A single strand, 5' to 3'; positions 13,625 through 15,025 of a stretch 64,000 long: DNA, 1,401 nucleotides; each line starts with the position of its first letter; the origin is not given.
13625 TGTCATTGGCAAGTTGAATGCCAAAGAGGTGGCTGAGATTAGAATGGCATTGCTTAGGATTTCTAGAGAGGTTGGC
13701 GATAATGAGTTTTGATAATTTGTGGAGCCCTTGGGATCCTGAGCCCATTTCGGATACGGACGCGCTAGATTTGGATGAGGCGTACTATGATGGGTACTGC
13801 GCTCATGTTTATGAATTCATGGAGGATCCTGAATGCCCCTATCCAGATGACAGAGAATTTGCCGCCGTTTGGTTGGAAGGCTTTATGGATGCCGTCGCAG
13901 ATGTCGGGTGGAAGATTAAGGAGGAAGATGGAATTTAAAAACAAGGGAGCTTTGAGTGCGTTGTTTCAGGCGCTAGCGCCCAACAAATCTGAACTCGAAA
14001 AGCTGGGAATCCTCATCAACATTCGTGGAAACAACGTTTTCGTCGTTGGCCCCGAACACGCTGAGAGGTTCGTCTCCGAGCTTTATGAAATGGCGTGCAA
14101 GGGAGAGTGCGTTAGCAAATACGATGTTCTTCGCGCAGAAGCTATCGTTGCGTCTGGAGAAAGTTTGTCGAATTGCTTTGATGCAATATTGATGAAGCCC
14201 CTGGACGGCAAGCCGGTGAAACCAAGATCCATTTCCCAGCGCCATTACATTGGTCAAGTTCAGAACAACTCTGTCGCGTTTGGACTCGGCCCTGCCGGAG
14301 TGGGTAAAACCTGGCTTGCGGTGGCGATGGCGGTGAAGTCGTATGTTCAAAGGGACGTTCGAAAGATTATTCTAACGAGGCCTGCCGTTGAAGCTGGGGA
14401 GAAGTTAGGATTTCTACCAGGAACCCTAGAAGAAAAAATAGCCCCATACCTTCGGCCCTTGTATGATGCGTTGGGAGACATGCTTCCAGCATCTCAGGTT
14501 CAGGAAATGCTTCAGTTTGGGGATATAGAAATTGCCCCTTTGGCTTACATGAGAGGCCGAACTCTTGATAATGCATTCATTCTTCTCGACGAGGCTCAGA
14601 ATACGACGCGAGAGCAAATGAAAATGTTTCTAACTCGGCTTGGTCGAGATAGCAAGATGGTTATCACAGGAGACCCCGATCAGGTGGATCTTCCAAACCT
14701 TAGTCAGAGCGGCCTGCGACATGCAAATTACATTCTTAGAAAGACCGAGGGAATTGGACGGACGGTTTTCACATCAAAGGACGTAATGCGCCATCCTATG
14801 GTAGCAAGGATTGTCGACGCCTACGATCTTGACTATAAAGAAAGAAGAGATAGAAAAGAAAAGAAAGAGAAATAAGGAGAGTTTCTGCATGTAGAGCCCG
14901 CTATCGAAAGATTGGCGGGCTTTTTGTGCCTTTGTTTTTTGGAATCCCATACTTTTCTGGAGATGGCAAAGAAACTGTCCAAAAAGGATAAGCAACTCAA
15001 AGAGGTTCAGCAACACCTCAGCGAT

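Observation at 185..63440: Strand-skewed, roughly 20-fold over-represented octamer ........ (complement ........, Chi-like)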

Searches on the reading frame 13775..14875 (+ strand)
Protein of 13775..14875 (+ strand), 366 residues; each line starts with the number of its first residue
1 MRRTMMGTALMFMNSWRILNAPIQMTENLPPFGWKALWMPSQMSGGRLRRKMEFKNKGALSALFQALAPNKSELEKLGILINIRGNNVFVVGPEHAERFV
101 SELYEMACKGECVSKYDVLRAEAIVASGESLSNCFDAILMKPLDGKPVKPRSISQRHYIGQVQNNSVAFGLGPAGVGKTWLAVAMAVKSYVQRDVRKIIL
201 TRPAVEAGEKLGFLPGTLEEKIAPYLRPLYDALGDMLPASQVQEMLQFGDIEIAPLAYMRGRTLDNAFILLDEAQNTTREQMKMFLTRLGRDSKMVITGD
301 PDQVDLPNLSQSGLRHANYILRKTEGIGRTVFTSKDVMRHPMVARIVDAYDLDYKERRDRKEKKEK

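Call 30: search_protein_families(library=pfam, proteins=[window:13775-14875:+], max_evalue=0.001)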
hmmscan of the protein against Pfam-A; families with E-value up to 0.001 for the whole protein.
window:13775-14875:+ (366 aa): 5 families
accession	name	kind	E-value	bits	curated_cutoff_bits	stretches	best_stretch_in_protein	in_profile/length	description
PF02562.22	PhoH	-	1.5e-88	296.1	27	1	148-351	2-205/205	PhoH-like protein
PF13245.12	AAA_19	-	2.4e-08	34.7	25.1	1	156-304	2-129/134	AAA domain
PF13604.12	AAA_30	-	7.1e-07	29.6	27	1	154-304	5-128/191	AAA domain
PF01695.23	IstB_IS21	-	6.3e-05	23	24.1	1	153-190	80-117/238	IstB-like ATP binding protein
PF00580.27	UvrD-helicase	-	0.00069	19.8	23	1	223-303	163-250/271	UvrD/REP helicase N-terminal domain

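Call 45: find_homologous_proteins(query=window:13775-14875:+)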
Query window:13775-14875:+ (366 aa): 8000 proteins with E <= 0.001 among 8000 candidates; the best 120 are listed.
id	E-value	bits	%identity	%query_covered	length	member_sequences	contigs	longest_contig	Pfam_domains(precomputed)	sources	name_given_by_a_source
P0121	2.1e-213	726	100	90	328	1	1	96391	PF13604.13,PF13245.13,PF02562.23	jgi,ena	-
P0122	3.6e-96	340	51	89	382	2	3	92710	PF13604.13,PF13245.13,PF13481.13,PF02562.23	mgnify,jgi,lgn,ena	mgnify:FL=1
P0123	4.8e-94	333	53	83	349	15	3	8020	PF13604.13,PF13245.13,PF13481.13,PF02562.23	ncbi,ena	-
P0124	1.8e-87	312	62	62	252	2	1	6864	PF13604.13,PF13245.13,PF02562.23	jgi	jgi:phosphate starvation-inducible PhoH-like protein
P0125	1.5e-85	306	49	83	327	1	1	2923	PF13604.13,PF13245.13,PF02562.23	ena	-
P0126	6.5e-85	303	51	78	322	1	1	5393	PF01695.24,PF13604.13,PF13245.13,PF02562.23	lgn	-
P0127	1.6e-84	302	53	79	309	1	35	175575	PF01695.24,PF13604.13,PF13245.13,PF02562.23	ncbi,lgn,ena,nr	ncbi:MAG: PhoH family protein [Ruminococcus sp.]|nr:PhoH family protein [Ruminococcus sp.]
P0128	1.9e-84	302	52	75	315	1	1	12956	PF13604.13,PF13245.13,PF02562.23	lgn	-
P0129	2.1e-84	302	52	81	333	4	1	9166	PF01695.24,PF13604.13,PF13245.13,PF02562.23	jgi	-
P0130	3.0e-84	301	53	79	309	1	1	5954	PF01695.24,PF13604.13,PF13245.13,PF02562.23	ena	-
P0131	4.0e-84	301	54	76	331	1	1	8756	PF01695.24,PF13604.13,PF13245.13,PF02562.23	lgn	-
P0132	5.1e-84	301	53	78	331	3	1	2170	PF13604.13,PF13245.13,PF02562.23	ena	-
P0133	5.5e-84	300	51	79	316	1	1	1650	PF01695.24,PF13604.13,PF13245.13,PF02562.23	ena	-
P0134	6.9e-84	300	50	82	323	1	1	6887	PF01695.24,PF13604.13,PF13245.13,PF02562.23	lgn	-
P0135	8.6e-84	300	50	82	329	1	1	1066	PF01695.24,PF13604.13,PF13245.13,PF02562.23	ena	-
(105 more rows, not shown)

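Call 79: find_encoding_contigs(protein=P0122, flank=10000, max_places=2)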
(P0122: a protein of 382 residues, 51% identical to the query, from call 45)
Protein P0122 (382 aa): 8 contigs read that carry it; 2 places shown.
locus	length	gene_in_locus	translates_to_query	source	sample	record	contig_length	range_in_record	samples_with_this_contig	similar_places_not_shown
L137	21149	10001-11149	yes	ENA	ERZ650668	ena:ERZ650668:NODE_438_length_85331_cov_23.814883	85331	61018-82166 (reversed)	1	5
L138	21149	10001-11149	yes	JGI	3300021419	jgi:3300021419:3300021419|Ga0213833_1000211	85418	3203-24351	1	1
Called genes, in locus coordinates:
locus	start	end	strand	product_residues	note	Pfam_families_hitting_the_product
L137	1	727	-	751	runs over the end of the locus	PF13534:Fer4_17 (faint), PF12838:Fer4_7 (faint), PF13187:Fer4_9 (faint), PF12797:Fer4_2 (faint), PF13237:Fer4_10 (faint), PF13484:Fer4_16 (faint), PF13183:Fer4_8 (weak), PF02754:CCG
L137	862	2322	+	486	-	-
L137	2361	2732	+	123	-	PF00072:Response_reg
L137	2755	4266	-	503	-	PF00890:FAD_binding_2 (faint)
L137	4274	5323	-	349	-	PF00586:AIRS, PF02769:AIRS_C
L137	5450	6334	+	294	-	PF17848:Zn_ribbon_ACC, PF01039:Carboxyl_trans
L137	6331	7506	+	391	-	PF08245:Mur_ligase_M (faint), PF02875:Mur_ligase_C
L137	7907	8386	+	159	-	-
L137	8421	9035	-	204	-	-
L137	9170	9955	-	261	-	PF01503:PRA-PH (faint), PF03819:MazG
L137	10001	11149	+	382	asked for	PF13481:AAA_25 (faint), PF02562:PhoH, PF13245:AAA_19 (weak), PF13604:AAA_30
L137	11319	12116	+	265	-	PF02518:HATPase_c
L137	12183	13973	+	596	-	PF01966:HD (faint), PF13185:GAF_2, PF01590:GAF, PF13492:GAF_3 (faint), PF13487:HD_5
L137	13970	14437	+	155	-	PF02130:YbeY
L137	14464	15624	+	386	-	-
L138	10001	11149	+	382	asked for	PF13481:AAA_25 (faint), PF02562:PhoH, PF13245:AAA_19 (weak), PF13604:AAA_30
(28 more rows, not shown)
